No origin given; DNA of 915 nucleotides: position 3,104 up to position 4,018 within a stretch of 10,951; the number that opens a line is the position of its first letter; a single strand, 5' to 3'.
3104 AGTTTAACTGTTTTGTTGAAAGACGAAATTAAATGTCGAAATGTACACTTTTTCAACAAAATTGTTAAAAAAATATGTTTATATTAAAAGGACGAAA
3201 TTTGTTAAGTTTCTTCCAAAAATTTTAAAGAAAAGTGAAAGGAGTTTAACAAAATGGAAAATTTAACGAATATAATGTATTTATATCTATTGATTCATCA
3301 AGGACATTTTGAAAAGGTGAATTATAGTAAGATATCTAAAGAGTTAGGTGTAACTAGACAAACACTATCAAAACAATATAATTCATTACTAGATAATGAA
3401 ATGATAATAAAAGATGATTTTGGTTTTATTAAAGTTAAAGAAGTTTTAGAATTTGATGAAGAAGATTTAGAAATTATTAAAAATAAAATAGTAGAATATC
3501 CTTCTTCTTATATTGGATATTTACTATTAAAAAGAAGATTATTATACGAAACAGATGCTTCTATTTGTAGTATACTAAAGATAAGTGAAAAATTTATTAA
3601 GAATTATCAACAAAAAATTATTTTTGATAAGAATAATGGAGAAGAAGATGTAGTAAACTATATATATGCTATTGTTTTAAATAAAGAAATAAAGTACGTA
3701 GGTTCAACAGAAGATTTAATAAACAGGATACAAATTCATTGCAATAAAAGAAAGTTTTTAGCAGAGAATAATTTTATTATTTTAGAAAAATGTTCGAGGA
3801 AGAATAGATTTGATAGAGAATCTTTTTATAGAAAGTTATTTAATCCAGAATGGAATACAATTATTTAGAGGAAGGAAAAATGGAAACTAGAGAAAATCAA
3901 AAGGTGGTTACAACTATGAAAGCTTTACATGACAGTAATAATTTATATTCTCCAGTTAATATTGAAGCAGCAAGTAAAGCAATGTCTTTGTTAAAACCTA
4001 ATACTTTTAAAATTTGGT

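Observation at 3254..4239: Unusual wHTH + GIY-YIG nuclease fusion sitting at the putative origin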

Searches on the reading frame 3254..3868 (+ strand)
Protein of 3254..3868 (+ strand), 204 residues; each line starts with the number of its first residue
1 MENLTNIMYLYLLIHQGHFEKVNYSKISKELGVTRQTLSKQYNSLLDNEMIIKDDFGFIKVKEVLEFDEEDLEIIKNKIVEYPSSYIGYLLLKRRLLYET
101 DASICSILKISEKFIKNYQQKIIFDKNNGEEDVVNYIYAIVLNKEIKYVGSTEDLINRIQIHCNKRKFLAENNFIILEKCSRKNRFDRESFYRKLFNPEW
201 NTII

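Call 3: search_protein_families(library=pfam, proteins=[window:3254-3868:+], max_evalue=1)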
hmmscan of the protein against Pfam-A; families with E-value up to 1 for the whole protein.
window:3254-3868:+ (204 aa): 10 families
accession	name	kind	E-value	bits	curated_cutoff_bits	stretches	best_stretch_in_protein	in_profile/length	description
PF01541.30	GIY-YIG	-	1.9e-06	28.5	22.6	1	136-198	3-74/78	GIY-YIG catalytic domain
PF22980.2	Myb_DNA-bind_8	-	0.0051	16.6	27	1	6-46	4-45/50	Myb-like DNA-binding domain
PF13635.12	DUF4143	-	0.0077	16.4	28.1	1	6-53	15-61/160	Domain of unknown function (DUF4143)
PF13384.12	HTH_23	-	0.031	14.6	24.6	1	21-40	17-36/50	Homeodomain-like domain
PF01047.28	MarR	-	0.052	13.9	24.6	1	20-52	16-48/59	MarR family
PF08279.18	HTH_11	-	0.072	13.4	25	1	22-42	16-36/55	HTH domain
PF15633.11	Tox-ART-HYD1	-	0.094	13.8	25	1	60-82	61-83/97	HYD1 signature containing ADP-ribosyltransferase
PF13545.12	HTH_Crp_2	-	0.11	12.9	27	1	22-53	23-55/70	Crp-like helix-turn-helix domain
PF13518.12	HTH_28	-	0.13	12.8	25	0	22-39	13-30/52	Helix-turn-helix domain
PF16509.11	KORA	-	0.24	12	26.7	1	20-66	29-75/84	TrfB plasmid transcriptional repressor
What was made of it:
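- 3254..3868 (+): 204-aa protein: winged helix (aa 1-61), helical HTH-like middle domain (aa 69-127), GIY-YIG nuclease (aa 134-204). Pfam GIY-YIG scores 28.5 bits, above the 22.6 gathering cut-off (call 3).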

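Call 4: search_protein_families(library=phrogs, proteins=[window:3254-3868:+], max_evalue=0.1)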
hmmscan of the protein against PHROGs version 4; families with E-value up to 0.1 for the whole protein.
window:3254-3868:+ (204 aa): 4 families
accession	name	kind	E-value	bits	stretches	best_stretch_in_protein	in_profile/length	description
phrog_1111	-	DNA, RNA and nucleotide metabolism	0.00014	22.7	1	131-164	32-65/139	endonuclease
phrog_2538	-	head and packaging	0.034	15.3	0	12-41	13-38/129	terminase small subunit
phrog_22534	-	unknown function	0.068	14.1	0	8-54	31-77/111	-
phrog_268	-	unknown function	0.079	13.8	0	23-55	58-90/119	-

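Call 10: find_homologous_proteins(query=window:3254-3865:+, max_evalue=0.001)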
Query window:3254-3865:+ (204 aa): 7 proteins with E <= 0.001 among 148 candidates.
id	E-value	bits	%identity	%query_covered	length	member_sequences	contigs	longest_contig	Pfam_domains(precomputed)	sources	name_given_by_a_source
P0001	3.7e-124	430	100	100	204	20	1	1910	PF01541.31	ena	-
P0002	7.2e-122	423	96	100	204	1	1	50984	PF01541.31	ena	-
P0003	2.6e-112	392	88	100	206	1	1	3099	PF01541.31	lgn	-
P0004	5.2e-112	391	88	100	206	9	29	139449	PF01541.31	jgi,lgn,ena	jgi:hypothetical protein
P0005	1.2e-111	389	89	100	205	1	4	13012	PF01541.31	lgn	-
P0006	8.3e-55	204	53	100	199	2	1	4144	-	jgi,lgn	jgi:DNA-binding transcriptional ArsR family regulator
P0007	5.4e-54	201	52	100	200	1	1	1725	-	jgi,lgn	jgi:DNA-binding transcriptional regulator YhcF (GntR family)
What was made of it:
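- JGI annotated two homologs as ArsR- or GntR-type regulators (call 10).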

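Call 11: find_encoding_contigs(protein=window:3254-3865:+, flank=10000, max_places=8)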
Protein window:3254-3865:+ (204 aa): 22 contigs read that carry it; 8 places shown.
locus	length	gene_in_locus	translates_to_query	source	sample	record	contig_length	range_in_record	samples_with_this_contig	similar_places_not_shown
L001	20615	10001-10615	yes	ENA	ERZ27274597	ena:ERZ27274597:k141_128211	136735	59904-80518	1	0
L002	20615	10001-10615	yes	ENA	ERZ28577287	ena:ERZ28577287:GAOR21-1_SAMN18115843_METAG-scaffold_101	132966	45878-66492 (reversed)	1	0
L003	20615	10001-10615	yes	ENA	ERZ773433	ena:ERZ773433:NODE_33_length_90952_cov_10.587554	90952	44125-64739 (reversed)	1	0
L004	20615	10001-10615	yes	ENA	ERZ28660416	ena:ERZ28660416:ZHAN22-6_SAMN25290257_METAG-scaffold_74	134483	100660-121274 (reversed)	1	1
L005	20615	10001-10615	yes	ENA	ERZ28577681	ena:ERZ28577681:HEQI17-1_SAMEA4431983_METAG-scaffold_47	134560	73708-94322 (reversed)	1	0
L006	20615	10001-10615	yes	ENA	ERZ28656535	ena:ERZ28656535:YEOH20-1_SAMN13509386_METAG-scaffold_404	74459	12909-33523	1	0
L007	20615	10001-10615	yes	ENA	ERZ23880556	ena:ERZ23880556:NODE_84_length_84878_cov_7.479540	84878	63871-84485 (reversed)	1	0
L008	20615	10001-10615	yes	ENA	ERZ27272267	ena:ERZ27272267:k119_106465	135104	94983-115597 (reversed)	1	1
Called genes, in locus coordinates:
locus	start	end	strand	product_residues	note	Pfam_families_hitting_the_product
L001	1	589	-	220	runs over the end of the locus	-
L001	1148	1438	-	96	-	-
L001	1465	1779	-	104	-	-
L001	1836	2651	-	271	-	-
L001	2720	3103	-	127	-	-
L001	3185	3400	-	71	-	-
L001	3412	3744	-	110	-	-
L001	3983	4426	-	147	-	PF08719:NADAR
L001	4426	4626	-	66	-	-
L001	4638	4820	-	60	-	-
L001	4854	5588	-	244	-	-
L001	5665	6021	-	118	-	-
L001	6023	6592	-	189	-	-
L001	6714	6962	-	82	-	-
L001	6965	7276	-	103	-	-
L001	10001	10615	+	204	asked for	PF01541:GIY-YIG (weak)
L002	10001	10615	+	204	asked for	PF01541:GIY-YIG (weak)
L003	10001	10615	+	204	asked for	PF01541:GIY-YIG (weak)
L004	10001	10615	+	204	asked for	PF01541:GIY-YIG (weak)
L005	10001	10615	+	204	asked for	PF01541:GIY-YIG (weak)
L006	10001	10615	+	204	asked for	PF01541:GIY-YIG (weak)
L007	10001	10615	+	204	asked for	PF01541:GIY-YIG (weak)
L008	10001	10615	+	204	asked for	PF01541:GIY-YIG (weak)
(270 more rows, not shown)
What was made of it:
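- On wH-GIY-YIG type IV restriction enzymes: The context is a phage operon (call 11).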

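Call 13: search_dna_similar(query=window:3254-3865:+, collection=phages, mode=protein, max_evalue=0.01)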
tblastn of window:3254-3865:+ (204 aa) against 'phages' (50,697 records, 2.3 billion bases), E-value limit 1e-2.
No match.

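Call 21: find_encoding_contigs(protein=P0006, flank=10000, max_places=4)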
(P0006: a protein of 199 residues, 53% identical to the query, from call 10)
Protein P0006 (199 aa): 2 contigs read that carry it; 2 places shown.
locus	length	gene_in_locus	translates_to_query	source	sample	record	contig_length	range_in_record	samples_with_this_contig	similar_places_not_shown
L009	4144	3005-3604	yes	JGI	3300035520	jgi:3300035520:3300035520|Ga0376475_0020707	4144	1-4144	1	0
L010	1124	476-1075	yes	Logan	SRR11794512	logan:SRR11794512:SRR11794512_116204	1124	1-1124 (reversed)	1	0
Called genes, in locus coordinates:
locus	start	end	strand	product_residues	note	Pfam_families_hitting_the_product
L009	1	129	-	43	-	?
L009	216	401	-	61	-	-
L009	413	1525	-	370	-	PF20720:nSTAND3, PF00004:AAA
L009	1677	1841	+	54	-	-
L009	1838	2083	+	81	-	-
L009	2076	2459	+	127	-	-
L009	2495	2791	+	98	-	-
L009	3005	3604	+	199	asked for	-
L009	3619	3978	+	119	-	-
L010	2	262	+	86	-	?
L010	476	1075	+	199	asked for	-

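Call 22: find_encoding_contigs(protein=P0004, flank=10000, max_places=3)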
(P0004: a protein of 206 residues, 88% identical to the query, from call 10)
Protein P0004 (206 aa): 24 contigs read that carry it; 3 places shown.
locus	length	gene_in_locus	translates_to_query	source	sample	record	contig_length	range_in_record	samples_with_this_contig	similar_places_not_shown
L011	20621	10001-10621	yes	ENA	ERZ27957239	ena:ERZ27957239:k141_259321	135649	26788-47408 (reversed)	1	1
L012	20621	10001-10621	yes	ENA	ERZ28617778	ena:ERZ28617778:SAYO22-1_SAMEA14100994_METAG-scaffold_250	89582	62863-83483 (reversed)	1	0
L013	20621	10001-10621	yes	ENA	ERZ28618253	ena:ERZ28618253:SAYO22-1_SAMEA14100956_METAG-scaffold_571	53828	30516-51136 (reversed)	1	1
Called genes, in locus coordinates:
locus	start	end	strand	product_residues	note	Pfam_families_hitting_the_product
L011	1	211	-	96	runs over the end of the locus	-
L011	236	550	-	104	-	-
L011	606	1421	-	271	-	-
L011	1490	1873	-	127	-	-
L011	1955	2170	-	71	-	-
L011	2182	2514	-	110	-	-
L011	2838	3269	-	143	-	PF08719:NADAR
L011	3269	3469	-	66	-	-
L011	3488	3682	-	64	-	-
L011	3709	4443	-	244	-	-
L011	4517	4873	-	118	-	-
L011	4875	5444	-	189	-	-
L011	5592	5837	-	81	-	-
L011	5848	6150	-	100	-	-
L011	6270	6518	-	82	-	-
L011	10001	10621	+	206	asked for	PF01541:GIY-YIG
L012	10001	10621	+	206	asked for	PF01541:GIY-YIG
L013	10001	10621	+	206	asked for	PF01541:GIY-YIG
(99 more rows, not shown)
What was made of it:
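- On Classical GIY-YIG homing endonucleases (I-TevI/Seg type): The gene is present on every contig read of the near-identical phage (calls 11, 22).
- Checked: Independent gene callers call it identically on more than 20 metagenome contigs (calls 11, 22).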

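Call 25: search_protein_representatives(alignment_id=A1)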
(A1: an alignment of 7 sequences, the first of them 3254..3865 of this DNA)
Query: 7 sequences, 204 profile positions. Proteins with E-value up to 0.001 (for the whole library): 63; up to 1e-10: 29; up to 1e-30: 3. The best 63 are listed.
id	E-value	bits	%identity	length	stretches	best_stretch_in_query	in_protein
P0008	1.3e-58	214.7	-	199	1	2-204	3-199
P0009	2.2e-47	178.1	-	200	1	2-202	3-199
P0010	1.4e-31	126.5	-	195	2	98-203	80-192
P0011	1.6e-29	119.8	-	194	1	3-202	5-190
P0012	2.2e-27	112.8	-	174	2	117-202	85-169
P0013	1.0e-25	107.3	-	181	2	101-202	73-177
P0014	3.8e-25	105.5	-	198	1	3-203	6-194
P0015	4.6e-25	105.2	-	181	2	117-202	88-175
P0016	1.1e-22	97.4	-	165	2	120-202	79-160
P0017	1.3e-22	97.2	-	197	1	2-202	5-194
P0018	1.9e-21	93.4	-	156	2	116-202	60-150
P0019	2.4e-21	93.0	-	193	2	108-202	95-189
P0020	1.5e-20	90.4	-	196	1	2-202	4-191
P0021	4.1e-20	89.0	-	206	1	3-203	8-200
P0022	4.5e-20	88.9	-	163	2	123-203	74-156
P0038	5.8e-10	55.9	-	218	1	3-165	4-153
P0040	1.4e-09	54.6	-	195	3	3-49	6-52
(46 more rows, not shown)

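Call 26: predict_structure(alignment_id=A1)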
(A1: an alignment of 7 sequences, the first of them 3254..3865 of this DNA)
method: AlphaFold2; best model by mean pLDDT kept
length: 204 residues; sequences in the alignment: 7
mean_pLDDT: 82.8   pTM: 0.71
mean pLDDT of the five models: 82.8, 77.4, 74.7, 74.4, 65.9
residues with pLDDT >= 90: 91; 70-90: 81; 50-70: 26; < 50: 6
segments of 3 or more residues with pLDDT < 50: 200-204
pLDDT, mean of each block of 10 residues (from residue 1): 91 92 93 93 94 92 88 94 92 91 92 84 70 73 80 81 81 76 56 55 47
secondary structure, 60 per line:
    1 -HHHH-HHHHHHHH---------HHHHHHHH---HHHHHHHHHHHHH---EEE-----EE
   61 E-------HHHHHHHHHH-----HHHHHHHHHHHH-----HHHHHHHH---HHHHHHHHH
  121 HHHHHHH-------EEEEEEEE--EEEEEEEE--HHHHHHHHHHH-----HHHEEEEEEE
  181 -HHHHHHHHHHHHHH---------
elements in order: H2-5 H7-14 H24-31 H35-47 E51-53 E59-61 H69-78 H84-95 H101-108 H112-127 E135-142 E145-152 H155-165 E174-180 H182-195
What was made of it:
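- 3254..3868 (+): The AlphaFold model has mean pLDDT 82.8 (call 26).
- On GIY-YIG nuclease superfamily (Pfam PF01541): The AlphaFold model places E135-142, E145-152, H155-165, E174-180 and H182-195. pLDDT in this region is only 55-81 (call 26).
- On Classical GIY-YIG homing endonucleases (I-TevI/Seg type): The order is reversed (calls 3, 26).
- On Odn-type origin-directed nucleases: See calls 3 and 26.
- Checked: The AlphaFold model gives beta-beta-alpha-beta-alpha at 135-195 (call 26). The model shows a winged helix at 1-61 with pLDDT above 90 (call 26).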

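Call 30: fold_search(model_id=the predicted structure, library=pdb)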
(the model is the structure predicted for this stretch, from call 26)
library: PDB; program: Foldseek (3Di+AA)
matches with E <= 10: 1201; with E <= 0.001: 0
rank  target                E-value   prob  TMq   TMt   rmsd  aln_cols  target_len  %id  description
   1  5cvi_B                5.9e-03  0.80  0.23  0.23  12.6       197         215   12  Structure of the manganese regulator SloR (released 2015-08-12)
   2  2f5c                  1.2e-02  0.85  0.23  0.30  11.6       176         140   13  Bacillus subtilis Manganese transport regulator (MNTR) bound to manganese, hexagonal crystal form (released 2006-03-07)
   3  5cvi_A                1.6e-02  0.66  0.22  0.22  12.8       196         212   13  Structure of the manganese regulator SloR (released 2015-08-12)
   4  2ev6_A                2.2e-02  0.82  0.22  0.31  11.3       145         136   18  Bacillus subtilis manganese transport regulator (MNTR) bound to zinc (released 2006-03-07)
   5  9c4c_F                2.2e-02  0.80  0.22  0.31  11.6       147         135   16  The structure of two MntR dimers bound to the native mnep promoter sequence (released 2024-08-14)
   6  4hv6_A                2.5e-02  0.91  0.26  0.35  10.9       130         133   15  Structure of MNTR H77A mutant in apo- and mn-bound forms (released 2012-11-21)
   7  3hrs_B                2.5e-02  0.54  0.22  0.22  13.2       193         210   16  Crystal Structure of the Manganese-activated Repressor ScaR: apo form (released 2009-06-23)
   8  3hru_A                2.5e-02  0.51  0.22  0.22  13.0       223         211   14  Crystal Structure of ScaR with bound Zn2+ (released 2009-06-23)
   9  2hyf_A                3.1e-02  0.87  0.24  0.33  11.2       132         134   15  The Structure of apo-MntR from Bacillus subtilis, selenomethionine derivative (released 2006-11-07)
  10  4o5v                  3.1e-02  0.51  0.23  0.22  14.1       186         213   14  Crystal structure of T. acidophilum IdeR (released 2014-11-05)
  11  7b5y_A                3.1e-02  0.41  0.22  0.22  24.8       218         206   12  S. agalactiae BusR in complex with its busAB-promotor DNA (released 2021-08-11)
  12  4o6j                  3.3e-02  0.47  0.22  0.22  14.1       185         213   16  Crystal sturucture of T. acidophilum IdeR (released 2014-05-21)
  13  3hrs_A                4.4e-02  0.38  0.23  0.22  14.2       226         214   15  Crystal Structure of the Manganese-activated Repressor ScaR: apo form (released 2009-06-23)
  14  1on2_A                4.6e-02  0.75  0.23  0.32  11.3       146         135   17  Bacillus subtilis Manganese Transport Regulator (MntR), D8M Mutant, Bound to Manganese (released 2003-07-15)
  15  3hrt_A                4.9e-02  0.44  0.22  0.21  12.9       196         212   14  Crystal Structure of ScaR with bound Cd2+ (released 2009-06-23)
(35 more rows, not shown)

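Call 31: search_solved_structures(query=A2, max_evalue=10, show_alignments=3)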
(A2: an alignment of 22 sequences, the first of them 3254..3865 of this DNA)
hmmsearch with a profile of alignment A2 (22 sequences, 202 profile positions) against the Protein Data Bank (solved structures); distinct sequences matched with E-value up to 10: 83 (the best 60 are shown).
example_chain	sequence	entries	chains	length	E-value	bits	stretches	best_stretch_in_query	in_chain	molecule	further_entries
2wsh_A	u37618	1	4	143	2.4e-06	30.8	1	128-201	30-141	ENDONUCLEASE II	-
6sbs_A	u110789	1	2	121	0.0021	21.2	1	21-74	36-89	Regulatory protein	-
4ham_A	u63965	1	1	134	0.0035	20.5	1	18-71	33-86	Lmo2241 protein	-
1lj9_A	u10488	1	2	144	0.0042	20.2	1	11-89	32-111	transcriptional regulator SlyA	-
3tqn_A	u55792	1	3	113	0.0049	20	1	17-57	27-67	Transcriptional regulator, GntR family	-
7ueb_E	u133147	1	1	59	0.0072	19.4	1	19-55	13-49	PscE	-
8h3v_X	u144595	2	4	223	0.008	19.3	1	23-70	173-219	NtcA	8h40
3la2_A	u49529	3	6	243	0.0093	19.1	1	23-70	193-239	Global nitrogen regulator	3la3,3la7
1ft9_A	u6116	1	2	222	0.011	18.8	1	25-70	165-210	CARBON MONOXIDE OXIDATION SYSTEM TRANSCRIPTION REGULATOR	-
2xgx_A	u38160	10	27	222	0.016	18.3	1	23-71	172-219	GLOBAL NITROGEN REGULATOR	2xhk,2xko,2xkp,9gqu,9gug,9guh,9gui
2x4h_A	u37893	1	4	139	0.02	18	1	11-65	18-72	HYPOTHETICAL PROTEIN SSO2273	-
1i1g_A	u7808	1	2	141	0.024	17.7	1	19-55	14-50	TRANSCRIPTIONAL REGULATOR LRPA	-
9day_A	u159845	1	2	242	0.03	17.4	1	11-64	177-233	Transcriptional regulator, putative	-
6dt4_A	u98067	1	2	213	0.031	17.4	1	17-63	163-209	Cyclic AMP receptor protein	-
1i6x_A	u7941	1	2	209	0.034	17.2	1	17-63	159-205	CATABOLITE GENE ACTIVATOR PROTEIN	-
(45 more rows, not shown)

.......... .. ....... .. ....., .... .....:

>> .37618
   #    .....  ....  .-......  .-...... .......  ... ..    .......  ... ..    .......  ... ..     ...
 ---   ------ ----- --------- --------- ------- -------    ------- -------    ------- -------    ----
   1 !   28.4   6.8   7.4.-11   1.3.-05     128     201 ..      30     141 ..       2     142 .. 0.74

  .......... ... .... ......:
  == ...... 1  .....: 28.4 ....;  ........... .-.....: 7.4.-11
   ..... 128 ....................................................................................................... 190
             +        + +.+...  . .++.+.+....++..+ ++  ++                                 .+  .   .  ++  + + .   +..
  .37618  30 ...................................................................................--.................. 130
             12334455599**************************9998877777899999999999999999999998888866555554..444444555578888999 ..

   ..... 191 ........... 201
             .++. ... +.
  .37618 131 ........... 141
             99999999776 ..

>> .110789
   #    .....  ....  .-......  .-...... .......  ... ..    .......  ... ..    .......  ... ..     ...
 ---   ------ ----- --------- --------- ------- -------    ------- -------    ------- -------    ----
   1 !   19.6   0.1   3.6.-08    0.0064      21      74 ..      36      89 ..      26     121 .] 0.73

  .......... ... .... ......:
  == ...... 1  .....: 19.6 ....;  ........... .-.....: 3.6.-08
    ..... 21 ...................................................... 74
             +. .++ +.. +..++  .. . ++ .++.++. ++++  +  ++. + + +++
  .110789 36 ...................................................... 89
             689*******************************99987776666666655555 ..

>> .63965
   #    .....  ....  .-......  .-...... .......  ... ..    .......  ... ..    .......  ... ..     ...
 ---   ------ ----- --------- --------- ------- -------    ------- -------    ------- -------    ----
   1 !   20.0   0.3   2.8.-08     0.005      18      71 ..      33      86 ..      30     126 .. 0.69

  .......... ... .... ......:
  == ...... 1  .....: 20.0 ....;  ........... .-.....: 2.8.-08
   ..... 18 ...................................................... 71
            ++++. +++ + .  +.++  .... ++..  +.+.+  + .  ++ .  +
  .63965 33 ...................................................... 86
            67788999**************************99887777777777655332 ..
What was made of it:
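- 3254..3868 (+): The family profile matches T4 EndoII (2wsh) at E 2.4e-6 (call 31).
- Closest known: T4 endonuclease II. Same: It is the closest solved structure by sequence profile (E 2.4e-6), including the IYAI...YVG/YIG, R...R and NPxWN motifs (call 31).
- Checked: A family profile finds T4 endonuclease II (PDB 2wsh) at E 2.4e-6, and more weakly UvrC-N, Eco29kI and I-TevI (call 31).
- It scores well ahead of UvrC (0.07), Eco29kI (0.19) and I-TevI (0.24) (call 31).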
